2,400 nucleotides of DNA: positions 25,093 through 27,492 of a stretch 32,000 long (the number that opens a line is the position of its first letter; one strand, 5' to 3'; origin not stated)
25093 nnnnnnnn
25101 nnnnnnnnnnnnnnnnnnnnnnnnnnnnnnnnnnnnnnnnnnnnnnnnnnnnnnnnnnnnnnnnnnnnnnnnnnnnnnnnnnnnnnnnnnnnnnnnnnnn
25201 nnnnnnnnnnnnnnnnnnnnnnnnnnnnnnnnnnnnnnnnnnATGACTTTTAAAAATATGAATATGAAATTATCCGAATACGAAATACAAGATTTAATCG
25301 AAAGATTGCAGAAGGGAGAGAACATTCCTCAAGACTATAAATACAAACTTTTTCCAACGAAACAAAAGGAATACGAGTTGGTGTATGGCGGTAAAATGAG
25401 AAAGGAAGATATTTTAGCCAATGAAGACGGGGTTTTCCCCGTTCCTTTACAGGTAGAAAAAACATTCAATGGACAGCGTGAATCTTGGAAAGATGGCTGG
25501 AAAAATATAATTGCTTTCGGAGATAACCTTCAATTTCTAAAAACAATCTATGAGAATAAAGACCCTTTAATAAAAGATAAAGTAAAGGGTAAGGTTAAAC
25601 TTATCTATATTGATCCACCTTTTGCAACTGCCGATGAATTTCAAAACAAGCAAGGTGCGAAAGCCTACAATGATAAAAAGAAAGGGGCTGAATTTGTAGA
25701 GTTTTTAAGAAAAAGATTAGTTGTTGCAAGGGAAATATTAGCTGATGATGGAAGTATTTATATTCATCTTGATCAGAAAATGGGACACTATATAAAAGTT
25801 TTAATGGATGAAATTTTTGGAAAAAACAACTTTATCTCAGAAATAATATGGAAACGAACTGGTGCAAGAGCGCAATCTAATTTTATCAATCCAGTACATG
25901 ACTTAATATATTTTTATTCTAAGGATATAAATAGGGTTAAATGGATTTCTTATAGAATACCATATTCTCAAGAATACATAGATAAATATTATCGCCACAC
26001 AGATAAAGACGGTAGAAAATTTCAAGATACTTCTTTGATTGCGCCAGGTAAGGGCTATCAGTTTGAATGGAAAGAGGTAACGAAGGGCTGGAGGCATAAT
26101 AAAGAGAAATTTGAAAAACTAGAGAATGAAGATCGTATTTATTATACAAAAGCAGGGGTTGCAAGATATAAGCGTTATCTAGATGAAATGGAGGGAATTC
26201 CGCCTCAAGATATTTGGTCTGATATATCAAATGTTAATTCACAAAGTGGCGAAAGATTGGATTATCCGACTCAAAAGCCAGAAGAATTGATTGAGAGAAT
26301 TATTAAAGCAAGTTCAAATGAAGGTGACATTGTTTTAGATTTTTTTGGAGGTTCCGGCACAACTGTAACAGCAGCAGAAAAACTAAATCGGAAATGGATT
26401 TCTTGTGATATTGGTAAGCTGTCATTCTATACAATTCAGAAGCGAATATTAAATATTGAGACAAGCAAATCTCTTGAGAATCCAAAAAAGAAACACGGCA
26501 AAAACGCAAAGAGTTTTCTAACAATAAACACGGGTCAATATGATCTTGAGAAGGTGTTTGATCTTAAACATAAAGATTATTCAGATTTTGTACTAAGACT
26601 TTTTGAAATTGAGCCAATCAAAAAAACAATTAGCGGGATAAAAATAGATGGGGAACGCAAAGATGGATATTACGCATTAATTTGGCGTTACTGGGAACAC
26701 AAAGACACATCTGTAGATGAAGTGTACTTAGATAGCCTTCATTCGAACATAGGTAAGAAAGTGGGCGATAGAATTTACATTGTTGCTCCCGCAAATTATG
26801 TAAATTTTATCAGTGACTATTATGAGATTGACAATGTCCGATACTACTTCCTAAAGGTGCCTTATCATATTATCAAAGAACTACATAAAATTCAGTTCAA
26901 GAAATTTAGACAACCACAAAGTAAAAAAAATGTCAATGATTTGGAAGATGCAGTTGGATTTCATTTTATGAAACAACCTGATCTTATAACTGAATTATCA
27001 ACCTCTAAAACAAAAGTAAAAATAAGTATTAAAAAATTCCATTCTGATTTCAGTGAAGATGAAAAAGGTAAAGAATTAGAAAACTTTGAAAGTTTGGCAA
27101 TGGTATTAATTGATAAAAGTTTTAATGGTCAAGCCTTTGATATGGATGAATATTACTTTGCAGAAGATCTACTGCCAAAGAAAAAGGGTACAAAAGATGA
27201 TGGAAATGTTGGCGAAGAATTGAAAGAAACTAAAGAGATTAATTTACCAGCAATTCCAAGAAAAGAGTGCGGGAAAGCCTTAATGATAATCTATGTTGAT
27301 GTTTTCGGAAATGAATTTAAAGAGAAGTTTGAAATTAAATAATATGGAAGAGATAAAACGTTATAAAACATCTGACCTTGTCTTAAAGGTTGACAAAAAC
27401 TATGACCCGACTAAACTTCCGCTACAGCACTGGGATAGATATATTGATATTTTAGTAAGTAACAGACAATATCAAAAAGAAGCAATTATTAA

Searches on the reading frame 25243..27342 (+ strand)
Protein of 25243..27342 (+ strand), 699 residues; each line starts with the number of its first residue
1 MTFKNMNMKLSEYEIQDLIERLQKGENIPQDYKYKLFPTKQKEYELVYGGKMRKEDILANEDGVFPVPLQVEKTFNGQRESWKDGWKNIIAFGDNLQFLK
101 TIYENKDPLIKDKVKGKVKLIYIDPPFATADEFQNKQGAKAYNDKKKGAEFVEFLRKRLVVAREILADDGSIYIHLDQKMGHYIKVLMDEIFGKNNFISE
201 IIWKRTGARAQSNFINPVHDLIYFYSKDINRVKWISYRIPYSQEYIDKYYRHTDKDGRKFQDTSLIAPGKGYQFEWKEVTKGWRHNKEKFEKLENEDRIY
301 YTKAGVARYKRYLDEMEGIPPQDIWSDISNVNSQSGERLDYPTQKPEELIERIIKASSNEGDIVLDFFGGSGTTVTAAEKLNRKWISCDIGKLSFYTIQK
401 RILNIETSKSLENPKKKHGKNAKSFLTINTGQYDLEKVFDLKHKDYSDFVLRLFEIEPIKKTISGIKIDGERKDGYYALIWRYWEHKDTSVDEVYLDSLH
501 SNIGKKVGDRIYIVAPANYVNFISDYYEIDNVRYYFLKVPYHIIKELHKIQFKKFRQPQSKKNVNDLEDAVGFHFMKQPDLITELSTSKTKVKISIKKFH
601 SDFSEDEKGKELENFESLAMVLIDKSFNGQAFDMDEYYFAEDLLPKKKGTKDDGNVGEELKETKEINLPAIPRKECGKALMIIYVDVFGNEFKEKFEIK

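Call 10: search_protein_families(library=ncbifam, proteins=[window:25243-27342:+], max_evalue=0.01)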
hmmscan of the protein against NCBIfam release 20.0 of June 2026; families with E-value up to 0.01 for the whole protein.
window:25243-27342:+ (699 aa): 3 families
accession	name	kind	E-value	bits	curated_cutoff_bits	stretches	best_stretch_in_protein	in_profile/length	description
NF008572.0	PRK11524.1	equivalog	9.7e-24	84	292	2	321-423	176-279/294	adenine-specific DNA-methyltransferase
NF050803.1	DnaMtaseCcrMCaul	equivalog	8.3e-18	64.4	830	1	334-421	180-268/350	adenine-specific DNA-methyltransferase CcrM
NF010253.0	PRK13699.1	subfamily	2.1e-07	30.8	244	1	321-405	126-208/226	DNA methyltransferase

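Call 11: search_protein_families(library=pfam, proteins=[window:25243-27342:+], max_evalue=0.01)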
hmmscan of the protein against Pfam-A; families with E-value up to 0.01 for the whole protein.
window:25243-27342:+ (699 aa): 2 families
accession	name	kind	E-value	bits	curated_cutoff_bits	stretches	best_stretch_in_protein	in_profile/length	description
PF01555.25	N6_N4_Mtase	-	3.6e-49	168.1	26.7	1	118-394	1-215/221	DNA methylase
PF03602.21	Cons_hypoth95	-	0.0043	17.2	24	0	99-132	94-128/182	Conserved hypothetical protein 95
